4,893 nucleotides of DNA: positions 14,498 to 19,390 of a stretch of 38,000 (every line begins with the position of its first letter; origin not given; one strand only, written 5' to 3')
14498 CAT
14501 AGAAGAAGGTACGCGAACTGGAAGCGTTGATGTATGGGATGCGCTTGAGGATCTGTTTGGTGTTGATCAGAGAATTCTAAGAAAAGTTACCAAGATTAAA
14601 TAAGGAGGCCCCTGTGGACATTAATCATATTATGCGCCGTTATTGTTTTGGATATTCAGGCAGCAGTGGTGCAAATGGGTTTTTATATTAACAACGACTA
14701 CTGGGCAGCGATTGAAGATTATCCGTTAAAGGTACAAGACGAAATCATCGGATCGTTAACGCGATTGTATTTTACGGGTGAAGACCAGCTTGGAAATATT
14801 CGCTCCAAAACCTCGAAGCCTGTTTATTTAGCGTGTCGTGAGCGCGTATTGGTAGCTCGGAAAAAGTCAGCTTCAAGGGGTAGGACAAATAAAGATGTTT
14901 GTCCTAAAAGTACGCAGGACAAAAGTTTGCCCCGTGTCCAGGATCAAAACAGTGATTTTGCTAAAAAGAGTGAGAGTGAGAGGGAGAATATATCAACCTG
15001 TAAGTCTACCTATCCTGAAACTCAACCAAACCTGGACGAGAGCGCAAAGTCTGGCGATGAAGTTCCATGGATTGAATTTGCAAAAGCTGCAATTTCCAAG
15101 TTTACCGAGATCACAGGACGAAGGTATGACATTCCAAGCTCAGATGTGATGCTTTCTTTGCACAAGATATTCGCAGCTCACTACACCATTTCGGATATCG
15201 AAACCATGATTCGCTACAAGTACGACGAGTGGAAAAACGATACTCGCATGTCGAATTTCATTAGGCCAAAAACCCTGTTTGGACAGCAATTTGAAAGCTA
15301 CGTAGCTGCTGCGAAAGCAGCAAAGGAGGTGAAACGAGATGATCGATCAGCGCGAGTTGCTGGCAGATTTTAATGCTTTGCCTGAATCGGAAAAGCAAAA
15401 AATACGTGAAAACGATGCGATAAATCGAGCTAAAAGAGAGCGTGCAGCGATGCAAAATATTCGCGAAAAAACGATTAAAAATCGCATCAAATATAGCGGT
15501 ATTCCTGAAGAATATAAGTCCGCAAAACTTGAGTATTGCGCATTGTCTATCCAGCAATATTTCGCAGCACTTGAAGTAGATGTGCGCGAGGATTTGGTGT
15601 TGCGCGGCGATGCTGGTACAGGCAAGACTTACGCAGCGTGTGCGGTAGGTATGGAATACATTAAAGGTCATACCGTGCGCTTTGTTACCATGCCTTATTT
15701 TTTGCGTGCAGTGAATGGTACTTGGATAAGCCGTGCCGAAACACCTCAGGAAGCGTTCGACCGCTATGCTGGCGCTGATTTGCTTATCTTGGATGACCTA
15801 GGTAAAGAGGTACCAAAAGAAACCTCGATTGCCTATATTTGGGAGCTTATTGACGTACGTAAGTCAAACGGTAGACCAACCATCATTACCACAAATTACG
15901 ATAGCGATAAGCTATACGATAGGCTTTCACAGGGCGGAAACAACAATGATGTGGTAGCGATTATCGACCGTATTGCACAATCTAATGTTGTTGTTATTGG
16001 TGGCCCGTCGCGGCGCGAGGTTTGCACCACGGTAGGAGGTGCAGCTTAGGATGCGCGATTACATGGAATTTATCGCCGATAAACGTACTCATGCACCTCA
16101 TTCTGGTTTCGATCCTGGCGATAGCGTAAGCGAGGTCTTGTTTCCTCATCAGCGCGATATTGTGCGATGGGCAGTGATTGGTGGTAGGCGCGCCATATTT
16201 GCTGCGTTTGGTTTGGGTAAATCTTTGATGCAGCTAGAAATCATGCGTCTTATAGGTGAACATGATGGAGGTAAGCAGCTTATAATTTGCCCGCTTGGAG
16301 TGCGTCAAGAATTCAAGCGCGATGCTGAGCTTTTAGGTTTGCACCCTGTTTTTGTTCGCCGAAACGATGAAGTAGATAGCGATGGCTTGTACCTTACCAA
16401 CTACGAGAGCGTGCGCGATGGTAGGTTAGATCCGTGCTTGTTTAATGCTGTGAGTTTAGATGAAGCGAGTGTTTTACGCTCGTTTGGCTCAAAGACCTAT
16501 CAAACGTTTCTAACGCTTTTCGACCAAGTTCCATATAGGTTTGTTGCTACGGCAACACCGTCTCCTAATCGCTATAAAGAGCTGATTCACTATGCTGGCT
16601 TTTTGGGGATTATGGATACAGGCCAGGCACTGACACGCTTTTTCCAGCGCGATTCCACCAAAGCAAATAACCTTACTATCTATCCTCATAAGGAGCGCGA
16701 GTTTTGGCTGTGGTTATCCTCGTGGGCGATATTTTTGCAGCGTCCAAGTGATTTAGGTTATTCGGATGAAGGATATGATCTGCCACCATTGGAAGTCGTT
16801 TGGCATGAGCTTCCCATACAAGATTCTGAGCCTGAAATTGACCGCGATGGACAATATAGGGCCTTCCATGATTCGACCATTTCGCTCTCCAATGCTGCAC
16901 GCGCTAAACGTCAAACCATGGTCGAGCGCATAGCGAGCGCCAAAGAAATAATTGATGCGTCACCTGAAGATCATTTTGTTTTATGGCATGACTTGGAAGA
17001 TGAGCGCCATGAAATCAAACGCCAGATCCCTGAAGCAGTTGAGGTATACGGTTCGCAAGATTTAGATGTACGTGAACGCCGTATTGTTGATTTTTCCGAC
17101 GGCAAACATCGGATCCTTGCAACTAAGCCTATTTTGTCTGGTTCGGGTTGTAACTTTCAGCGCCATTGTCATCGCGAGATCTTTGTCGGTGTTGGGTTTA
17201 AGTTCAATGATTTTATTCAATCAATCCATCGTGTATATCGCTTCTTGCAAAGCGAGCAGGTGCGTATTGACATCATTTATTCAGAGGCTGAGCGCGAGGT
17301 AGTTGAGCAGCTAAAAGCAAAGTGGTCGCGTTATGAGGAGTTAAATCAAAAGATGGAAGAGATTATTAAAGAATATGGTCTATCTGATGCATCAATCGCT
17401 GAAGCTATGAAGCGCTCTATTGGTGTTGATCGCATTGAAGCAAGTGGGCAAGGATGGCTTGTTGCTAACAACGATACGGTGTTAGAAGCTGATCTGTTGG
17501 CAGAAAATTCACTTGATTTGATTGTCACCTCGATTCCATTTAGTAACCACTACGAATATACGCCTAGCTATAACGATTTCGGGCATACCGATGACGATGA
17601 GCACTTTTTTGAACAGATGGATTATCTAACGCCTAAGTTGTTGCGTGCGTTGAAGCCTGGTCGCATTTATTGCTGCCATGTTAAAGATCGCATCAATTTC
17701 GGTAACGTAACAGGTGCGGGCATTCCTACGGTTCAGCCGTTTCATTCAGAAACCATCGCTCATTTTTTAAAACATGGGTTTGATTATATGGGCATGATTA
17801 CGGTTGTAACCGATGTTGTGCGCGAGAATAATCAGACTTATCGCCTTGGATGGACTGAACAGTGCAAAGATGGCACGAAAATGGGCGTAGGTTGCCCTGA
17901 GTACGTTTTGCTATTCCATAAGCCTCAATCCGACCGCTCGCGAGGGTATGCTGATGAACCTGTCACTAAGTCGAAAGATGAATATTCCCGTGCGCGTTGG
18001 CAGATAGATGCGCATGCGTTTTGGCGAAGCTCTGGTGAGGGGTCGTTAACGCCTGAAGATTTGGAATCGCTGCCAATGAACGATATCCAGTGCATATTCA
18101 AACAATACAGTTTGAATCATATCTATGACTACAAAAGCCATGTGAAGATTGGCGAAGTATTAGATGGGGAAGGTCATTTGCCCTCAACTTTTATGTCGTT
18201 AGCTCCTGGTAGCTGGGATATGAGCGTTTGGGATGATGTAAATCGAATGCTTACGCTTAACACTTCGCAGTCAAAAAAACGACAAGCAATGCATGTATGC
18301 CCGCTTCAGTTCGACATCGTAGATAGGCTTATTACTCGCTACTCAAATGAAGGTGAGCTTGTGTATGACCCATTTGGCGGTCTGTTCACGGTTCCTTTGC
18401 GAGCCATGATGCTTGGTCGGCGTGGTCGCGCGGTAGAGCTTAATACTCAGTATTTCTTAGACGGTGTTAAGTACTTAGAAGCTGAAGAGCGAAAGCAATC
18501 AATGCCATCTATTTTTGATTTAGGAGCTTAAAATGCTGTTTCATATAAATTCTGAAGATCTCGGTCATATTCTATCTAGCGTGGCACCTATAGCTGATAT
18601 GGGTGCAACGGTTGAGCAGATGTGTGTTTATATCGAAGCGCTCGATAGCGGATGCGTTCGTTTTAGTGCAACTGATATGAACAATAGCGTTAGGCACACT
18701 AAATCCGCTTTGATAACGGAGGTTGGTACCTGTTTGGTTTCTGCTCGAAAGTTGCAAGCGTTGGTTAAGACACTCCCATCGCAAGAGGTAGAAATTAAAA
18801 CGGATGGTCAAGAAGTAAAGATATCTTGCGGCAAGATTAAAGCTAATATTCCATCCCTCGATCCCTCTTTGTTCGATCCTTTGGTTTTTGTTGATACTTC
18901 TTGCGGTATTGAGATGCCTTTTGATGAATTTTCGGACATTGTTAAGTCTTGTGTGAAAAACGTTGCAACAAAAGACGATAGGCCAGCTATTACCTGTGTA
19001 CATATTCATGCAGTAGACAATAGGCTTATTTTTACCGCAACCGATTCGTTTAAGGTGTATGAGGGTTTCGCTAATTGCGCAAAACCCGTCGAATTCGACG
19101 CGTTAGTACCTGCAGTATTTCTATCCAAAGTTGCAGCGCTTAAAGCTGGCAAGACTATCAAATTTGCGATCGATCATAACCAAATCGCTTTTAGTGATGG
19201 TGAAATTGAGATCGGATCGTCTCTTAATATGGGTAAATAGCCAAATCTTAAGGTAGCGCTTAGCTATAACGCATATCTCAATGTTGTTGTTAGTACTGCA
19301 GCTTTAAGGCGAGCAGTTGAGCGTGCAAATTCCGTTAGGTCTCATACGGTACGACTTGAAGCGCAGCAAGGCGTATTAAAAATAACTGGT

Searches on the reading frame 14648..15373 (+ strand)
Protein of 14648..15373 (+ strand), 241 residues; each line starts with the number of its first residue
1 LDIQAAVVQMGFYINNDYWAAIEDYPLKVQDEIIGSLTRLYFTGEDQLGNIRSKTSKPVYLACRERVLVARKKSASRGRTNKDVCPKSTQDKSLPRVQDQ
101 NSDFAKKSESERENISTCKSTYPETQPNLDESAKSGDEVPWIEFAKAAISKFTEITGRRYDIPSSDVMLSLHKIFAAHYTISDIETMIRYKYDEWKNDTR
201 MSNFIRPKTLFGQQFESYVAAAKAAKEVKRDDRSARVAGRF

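Call 64: search_protein_families(library=pfam, proteins=[window:14648-15373:+], max_evalue=0.001)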
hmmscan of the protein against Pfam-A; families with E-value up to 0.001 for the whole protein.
window:14648-15373:+ (241 aa): 1 family
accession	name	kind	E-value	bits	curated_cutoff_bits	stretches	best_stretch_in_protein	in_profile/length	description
PF09524.15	Phg_2220_C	-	5.5e-15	55.6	27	1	149-219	2-72/73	Conserved phage C-terminus (Phg_2220_C)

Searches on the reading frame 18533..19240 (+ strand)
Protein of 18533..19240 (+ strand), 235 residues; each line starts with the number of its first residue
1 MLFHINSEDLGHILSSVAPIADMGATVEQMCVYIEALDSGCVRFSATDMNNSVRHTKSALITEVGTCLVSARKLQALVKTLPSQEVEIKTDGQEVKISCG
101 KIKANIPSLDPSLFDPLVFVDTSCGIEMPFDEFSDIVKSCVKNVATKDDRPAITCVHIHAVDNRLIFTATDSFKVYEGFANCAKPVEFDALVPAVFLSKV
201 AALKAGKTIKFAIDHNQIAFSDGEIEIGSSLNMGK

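Call 64: search_protein_families(library=pfam, proteins=[window:18533-19240:+], max_evalue=0.001)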
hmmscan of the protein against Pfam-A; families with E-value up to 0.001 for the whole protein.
window:18533-19240:+ (235 aa): 2 families
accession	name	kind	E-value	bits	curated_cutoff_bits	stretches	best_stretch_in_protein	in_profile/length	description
PF00712.24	DNA_pol3_beta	-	1.4e-16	61.2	24.4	1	1-111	1-113/120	DNA polymerase III beta subunit, N-terminal domain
PF02767.21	DNA_pol3_beta_2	-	7.7e-07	29.8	27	1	129-231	3-109/116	DNA polymerase III beta subunit, central domain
